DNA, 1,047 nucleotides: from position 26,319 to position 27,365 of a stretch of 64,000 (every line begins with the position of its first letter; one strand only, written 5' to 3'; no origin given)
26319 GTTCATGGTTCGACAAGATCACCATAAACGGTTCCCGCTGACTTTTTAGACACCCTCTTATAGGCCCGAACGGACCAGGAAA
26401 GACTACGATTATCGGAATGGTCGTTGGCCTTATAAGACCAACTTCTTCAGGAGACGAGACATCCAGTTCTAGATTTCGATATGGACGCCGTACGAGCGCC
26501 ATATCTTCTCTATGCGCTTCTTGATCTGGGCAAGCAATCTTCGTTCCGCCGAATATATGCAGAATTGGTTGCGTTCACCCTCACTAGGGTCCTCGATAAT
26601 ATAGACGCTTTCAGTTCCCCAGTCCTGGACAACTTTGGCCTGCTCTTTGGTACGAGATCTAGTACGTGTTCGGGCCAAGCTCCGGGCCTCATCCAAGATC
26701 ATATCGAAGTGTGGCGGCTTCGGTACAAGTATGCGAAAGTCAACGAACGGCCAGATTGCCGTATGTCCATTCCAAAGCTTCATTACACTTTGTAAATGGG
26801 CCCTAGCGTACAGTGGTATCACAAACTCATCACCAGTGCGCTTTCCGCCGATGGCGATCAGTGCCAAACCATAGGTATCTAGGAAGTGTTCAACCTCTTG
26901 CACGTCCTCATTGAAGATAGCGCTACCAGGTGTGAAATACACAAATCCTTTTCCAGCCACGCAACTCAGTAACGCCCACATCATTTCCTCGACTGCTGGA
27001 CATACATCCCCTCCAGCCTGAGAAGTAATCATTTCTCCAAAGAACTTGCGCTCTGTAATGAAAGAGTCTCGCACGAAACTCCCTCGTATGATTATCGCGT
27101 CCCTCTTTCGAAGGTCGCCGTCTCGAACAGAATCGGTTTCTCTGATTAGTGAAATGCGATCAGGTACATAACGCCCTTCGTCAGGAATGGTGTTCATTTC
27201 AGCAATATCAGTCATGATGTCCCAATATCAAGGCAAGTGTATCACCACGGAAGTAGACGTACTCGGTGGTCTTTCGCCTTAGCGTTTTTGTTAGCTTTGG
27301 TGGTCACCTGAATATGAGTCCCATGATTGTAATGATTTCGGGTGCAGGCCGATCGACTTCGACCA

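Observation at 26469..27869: Orphan low-GC two-gene cassette in an integration hotspot: membrane-anchored Cys/Lys-rich protein plus a 248-aa cytosolic protein of unrecognised fold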

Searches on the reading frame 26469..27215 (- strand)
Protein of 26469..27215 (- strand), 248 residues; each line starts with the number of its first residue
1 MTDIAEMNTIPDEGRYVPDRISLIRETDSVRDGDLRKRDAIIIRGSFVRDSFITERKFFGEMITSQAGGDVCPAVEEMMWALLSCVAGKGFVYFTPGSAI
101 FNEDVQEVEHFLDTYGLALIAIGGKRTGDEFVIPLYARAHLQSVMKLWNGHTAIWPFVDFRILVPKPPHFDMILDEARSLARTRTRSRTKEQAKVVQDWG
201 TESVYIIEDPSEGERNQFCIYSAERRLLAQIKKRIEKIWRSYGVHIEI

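Call 3: search_protein_families(library=pfam, proteins=[window:26469-27215:-], max_evalue=1)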
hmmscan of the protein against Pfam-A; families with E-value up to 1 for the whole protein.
window:26469-27215:- (248 aa): 0 families

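Call 4: search_protein_families(library=padloc, proteins=[window:26469-27215:-], max_evalue=1)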
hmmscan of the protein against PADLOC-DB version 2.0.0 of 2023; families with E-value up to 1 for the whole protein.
window:26469-27215:- (248 aa): 0 families

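Call 5: search_protein_families(library=ncbifam, proteins=[window:26469-27215:-], max_evalue=1)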
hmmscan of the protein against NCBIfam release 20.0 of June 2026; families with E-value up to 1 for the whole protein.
window:26469-27215:- (248 aa): 2 families
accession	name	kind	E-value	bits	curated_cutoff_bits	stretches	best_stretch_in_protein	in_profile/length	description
TIGR00956.1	3a01205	subfamily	0.13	9.8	1959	1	207-246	1334-1373/1394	pleiotropic drug resistance family protein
NF041188.2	encap_f3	equivalog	0.23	10.6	180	0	169-220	19-70/266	family 3 encapsulin nanocompartment shell protein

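Call 6: search_protein_families(library=phrogs, proteins=[window:26469-27215:-], max_evalue=1)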
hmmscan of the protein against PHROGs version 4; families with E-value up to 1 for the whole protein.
window:26469-27215:- (248 aa): 1 family
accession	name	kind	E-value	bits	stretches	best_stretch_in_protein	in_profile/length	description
phrog_7926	-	DNA, RNA and nucleotide metabolism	0.1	13.3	1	233-245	27-39/57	helicase subunit of the DNA excision repair complex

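Call 8: find_homologous_proteins(query=window:26469-27215:-, max_evalue=0.01)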
Query window:26469-27215:- (248 aa): 1 proteins with E <= 0.01 among 1030 candidates.
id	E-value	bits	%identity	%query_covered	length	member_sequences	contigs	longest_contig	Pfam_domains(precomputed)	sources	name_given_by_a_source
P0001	2.6e-110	386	100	69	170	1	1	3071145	-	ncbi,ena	-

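Call 13: list_cluster_members(proteins=[P0001, P0002])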
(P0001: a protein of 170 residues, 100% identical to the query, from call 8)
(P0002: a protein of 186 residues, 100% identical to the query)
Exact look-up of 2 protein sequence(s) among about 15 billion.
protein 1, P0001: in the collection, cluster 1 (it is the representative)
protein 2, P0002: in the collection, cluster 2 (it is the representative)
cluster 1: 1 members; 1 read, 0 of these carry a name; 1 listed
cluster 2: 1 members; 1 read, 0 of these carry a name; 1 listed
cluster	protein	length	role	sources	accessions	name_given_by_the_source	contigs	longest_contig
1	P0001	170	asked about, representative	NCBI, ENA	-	-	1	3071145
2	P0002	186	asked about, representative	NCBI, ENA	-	-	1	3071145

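Call 16: predict_structure(protein=window:26469-27215:-)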
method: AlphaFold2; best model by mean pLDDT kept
length: 248 residues; sequences in the alignment: 1
mean_pLDDT: 41.5   pTM: 0.34
mean pLDDT of the five models: 41.5, 40.1, 39.2, 38.8, 36.9
residues with pLDDT >= 90: 0; 70-90: 14; 50-70: 53; < 50: 181
segments of 3 or more residues with pLDDT < 50: 1-158, 184-202, 210-213
pLDDT, mean of each block of 10 residues (from residue 1): 28 29 29 29 28 27 28 35 32 32 39 41 38 38 32 37 61 70 45 36 55 55 61 75 63
secondary structure, 60 per line:
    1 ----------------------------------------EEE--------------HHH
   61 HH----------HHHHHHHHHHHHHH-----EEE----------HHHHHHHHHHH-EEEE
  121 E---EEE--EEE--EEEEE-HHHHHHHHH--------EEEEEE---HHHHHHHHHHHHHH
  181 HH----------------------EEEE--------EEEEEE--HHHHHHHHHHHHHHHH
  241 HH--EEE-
elements in order: E41-43 H58-62 H73-86 E92-94 H105-115 E117-121 E125-127 E130-132 E135-139 H141-149 E158-163 H167-182 E205-208 E217-222 H225-242 E245-247

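Call 19: search_protein_representatives(protein=window:26469-27215:-)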
Query: 248 residues. Proteins with E-value up to 0.001 (for the whole library): 6; up to 1e-10: 5; up to 1e-30: 3. The best 6 are listed.
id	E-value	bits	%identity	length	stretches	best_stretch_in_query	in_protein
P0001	8.4e-111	385.6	100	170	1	79-248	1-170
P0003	3.3e-51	190.5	43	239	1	8-247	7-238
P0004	2.6e-35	138.4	39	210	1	58-246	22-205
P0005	5.5e-28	114.4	39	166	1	82-247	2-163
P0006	9.0e-11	58.0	29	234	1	41-246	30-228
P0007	9.9e-09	51.4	27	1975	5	37-103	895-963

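Call 23: find_encoding_contigs(protein=P0003, flank=10000, max_places=6)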
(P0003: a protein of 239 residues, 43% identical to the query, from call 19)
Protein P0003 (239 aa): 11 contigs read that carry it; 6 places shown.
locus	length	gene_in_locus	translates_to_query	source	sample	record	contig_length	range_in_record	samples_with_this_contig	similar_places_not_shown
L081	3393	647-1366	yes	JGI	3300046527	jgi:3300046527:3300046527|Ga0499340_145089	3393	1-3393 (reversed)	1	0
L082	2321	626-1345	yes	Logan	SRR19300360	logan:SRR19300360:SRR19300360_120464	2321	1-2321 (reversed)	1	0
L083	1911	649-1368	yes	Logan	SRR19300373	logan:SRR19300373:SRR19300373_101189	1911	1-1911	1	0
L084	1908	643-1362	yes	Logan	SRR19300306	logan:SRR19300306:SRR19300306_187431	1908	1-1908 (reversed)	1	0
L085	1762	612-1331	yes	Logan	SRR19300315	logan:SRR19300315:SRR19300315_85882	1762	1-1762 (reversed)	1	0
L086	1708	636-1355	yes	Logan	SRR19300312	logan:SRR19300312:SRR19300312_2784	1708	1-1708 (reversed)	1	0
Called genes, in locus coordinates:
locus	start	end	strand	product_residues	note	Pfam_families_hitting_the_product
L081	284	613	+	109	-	-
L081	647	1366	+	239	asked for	-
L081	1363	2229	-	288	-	PF12730:ABC2_membrane_4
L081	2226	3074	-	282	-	PF00005:ABC_tran, PF13304:AAA_21 (weak)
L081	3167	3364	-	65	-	-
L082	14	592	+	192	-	-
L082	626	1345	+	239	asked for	-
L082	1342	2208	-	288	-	PF12730:ABC2_membrane_4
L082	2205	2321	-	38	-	?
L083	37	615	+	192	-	-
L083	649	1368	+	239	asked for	-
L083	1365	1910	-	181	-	?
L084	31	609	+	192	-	-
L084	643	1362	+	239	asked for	-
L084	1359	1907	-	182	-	?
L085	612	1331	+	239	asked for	-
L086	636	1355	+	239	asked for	-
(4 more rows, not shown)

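Call 26: find_encoding_contigs(protein=P0004, flank=10000, max_places=6)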
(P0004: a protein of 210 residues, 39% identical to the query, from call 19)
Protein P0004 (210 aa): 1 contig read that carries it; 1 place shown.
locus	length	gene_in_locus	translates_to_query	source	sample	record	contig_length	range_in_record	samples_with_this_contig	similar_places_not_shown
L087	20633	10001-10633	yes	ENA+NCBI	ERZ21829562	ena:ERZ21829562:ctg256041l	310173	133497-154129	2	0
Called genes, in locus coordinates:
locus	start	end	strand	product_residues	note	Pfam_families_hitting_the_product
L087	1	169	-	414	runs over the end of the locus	PF00872:Transposase_mut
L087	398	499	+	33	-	-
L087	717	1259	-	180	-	-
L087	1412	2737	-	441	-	PF13701:DDE_Tnp_1_4, PF01609:DDE_Tnp_1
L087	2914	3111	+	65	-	-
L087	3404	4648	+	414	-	PF00872:Transposase_mut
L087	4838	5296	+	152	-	-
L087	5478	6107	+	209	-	PF01936:NYN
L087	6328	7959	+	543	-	PF00239:Resolvase, PF07508:Recombinase, PF13408:Zn_ribbon_recom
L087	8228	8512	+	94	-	-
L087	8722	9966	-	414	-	PF00872:Transposase_mut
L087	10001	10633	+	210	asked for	-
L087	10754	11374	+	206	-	PF13761:DUF4166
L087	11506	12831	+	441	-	PF13701:DDE_Tnp_1_4, PF01609:DDE_Tnp_1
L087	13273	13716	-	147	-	-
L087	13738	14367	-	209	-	PF13358:DDE_3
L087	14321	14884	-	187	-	PF13384:HTH_23 (weak), PF13551:HTH_29 (weak), PF13565:HTH_32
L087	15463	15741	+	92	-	-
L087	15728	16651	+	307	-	PF01073:3Beta_HSD (faint), PF01370:Epimerase, PF05368:NmrA, PF13460:NAD_binding_10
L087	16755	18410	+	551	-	PF00271:Helicase_C (weak)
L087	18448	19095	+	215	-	-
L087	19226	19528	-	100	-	-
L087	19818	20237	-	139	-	-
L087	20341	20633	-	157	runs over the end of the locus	PF00665:rve, PF13683:rve_3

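Call 27: find_encoding_contigs(protein=P0005, flank=10000, max_places=6)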
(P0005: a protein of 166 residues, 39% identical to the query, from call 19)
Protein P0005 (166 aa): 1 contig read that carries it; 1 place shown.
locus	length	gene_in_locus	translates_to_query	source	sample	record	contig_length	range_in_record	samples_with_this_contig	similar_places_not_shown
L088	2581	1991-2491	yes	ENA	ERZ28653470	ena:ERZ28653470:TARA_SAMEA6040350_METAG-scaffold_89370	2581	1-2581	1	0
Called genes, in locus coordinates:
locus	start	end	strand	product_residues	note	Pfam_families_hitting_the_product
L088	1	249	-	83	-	?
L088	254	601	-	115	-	-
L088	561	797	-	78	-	-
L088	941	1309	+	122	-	PF13560:HTH_31 (weak), PF01381:HTH_3, PF12844:HTH_19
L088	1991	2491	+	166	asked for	-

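Call 28: find_encoding_contigs(protein=P0006, flank=10000, max_places=6)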
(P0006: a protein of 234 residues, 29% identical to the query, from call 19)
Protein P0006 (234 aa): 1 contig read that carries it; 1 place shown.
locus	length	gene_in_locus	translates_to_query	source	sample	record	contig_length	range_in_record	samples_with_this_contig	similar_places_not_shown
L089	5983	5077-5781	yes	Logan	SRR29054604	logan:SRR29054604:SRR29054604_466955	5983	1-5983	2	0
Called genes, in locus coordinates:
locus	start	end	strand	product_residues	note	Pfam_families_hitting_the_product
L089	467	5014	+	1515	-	PF05593:RHS_repeat, PF25023:TEN_YD-shell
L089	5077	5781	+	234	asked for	-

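Call 35: search_protein_families(library=pfam, proteins=[P0003, P0006, L088:1814-2488:+, L082:14-589:+, L089:3800-5011:+, L081:284-610:+, L087:8228-8509:+, L087:10754-11371:+], max_evalue=1)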
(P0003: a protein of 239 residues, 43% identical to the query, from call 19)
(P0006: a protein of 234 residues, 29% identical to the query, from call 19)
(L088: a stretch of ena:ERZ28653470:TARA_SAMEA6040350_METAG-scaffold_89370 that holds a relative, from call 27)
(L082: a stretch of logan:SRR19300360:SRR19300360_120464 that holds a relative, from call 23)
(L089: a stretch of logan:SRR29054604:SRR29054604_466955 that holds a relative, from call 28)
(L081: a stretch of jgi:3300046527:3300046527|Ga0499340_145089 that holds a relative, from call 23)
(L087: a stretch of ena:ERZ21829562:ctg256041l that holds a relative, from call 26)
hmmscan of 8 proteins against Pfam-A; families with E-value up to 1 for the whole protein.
P0003 (239 aa): 0 families

P0006 (234 aa): 1 family
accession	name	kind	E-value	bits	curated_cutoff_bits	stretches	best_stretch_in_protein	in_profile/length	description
PF21278.2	YlmH_1st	-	0.12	13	27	0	206-229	2-25/65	YlmH, N-terminal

L088:1814-2488:+ (225 aa): 0 families

L082:14-589:+ (192 aa): 1 family
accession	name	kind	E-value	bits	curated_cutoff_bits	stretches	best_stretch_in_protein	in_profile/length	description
PF23922.1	DUF7261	-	0.92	10.1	27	0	72-129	12-70/169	Family of unknown function (DUF7261)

L089:3800-5011:+ (404 aa): 2 families
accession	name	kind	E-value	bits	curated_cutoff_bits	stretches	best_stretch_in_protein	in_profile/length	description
PF05593.20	RHS_repeat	-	0.003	18.4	22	1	43-77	1-32/38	RHS Repeat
PF15283.12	DUF4595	-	0.13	12.6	34.2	1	12-76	72-137/202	Domain of unknown function (DUF4595) with porin-like fold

L081:284-610:+ (109 aa): 0 families

L087:8228-8509:+ (94 aa): 0 families

L087:10754-11371:+ (206 aa): 1 family
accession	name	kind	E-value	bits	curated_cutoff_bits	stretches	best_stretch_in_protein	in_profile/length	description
PF13761.12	DUF4166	-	2.2e-25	89.9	23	1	22-200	1-183/184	Domain of unknown function (DUF4166)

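Call 36: find_homologous_proteins(query=A2, max_evalue=0.01)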
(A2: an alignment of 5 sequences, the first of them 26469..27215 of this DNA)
Query A2 (5 sequences) (248 aa, profile of the alignment): 2 proteins with E <= 0.01 among 4396 candidates.
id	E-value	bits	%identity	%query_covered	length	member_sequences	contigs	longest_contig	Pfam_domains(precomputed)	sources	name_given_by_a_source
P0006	3.5e-80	287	28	83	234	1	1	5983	-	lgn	-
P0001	8.3e-71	256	100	69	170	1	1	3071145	-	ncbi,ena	-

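Call 41: predict_structure(alignment_id=A1)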
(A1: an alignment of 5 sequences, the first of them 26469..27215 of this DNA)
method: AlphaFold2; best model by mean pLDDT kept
length: 248 residues; sequences in the alignment: 5
mean_pLDDT: 81.3   pTM: 0.82
mean pLDDT of the five models: 81.3, 79.7, 77.7, 76.7, 76.0
residues with pLDDT >= 90: 108; 70-90: 91; 50-70: 31; < 50: 18
segments of 3 or more residues with pLDDT < 50: 1-13, 30-33
pLDDT, mean of each block of 10 residues (from residue 1): 35 74 80 62 92 76 78 94 91 77 79 92 69 94 89 76 93 91 65 82 90 81 88 94 94
secondary structure, 60 per line:
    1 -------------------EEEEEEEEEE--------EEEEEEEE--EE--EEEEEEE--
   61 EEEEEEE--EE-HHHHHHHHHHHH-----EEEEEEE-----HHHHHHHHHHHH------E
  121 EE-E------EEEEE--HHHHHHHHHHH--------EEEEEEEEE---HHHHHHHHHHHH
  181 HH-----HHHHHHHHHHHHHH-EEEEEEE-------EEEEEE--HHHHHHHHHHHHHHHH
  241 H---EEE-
elements in order: E20-29 E38-45 E52-58 E61-67 H73-84 E90-96 H102-113 E120-122 E131-135 H138-148 E157-165 H169-182 H188-201 E203-209 E217-222 H225-241 E245-247

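Call 45: find_related_loci(query=A2, collection=metagenome_contigs, flank=8000)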
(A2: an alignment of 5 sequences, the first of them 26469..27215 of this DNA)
Query A2 (248 aa) in metagenome_contigs; peptide patterns used: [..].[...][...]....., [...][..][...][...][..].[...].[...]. (x = any residue, [..] = any of these).
204 stretches matched a pattern, but none encodes a relative of the query by tblastn (E <= 1e-3).

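Call 46: find_related_loci(query=A2, collection=viral_contigs, flank=8000)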
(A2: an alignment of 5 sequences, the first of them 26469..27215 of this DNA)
Query A2 (248 aa) in viral_contigs; peptide patterns used: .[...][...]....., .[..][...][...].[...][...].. (x = any residue, [..] = any of these).
26 stretches matched a pattern, but none encodes a relative of the query by tblastn (E <= 1e-3).
